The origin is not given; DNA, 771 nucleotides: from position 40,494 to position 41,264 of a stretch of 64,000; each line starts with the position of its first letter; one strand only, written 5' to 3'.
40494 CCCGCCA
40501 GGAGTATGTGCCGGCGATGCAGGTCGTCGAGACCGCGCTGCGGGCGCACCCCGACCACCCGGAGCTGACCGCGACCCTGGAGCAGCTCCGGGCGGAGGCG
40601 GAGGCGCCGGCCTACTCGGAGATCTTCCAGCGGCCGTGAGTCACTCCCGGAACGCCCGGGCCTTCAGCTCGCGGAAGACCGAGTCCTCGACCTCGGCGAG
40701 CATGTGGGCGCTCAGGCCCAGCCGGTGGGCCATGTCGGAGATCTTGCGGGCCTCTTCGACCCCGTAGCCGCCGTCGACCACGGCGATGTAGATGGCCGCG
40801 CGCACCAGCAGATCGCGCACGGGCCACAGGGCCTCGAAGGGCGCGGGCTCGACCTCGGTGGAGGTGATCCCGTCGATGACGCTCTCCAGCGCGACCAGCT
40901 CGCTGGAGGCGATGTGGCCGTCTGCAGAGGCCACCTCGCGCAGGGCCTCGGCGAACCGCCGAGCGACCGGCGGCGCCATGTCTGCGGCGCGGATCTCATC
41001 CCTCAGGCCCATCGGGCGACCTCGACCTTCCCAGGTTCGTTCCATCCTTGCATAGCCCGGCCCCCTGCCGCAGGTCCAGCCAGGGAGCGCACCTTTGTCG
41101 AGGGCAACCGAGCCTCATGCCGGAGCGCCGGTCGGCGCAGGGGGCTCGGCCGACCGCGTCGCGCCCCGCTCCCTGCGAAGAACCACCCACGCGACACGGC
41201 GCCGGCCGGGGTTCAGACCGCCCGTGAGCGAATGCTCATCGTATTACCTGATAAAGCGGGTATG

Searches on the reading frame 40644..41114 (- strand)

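Call 48: search_protein_families(library=pfam, proteins=[window:40644-41114:-], max_evalue=0.00001)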
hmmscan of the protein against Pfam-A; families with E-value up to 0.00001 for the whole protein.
window:40644-41114:- (157 aa): 1 family
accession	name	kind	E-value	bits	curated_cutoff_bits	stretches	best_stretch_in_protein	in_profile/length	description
PF05099.18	TerB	-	9.4e-07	29.6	24.4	0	45-83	68-106/118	Tellurite resistance protein TerB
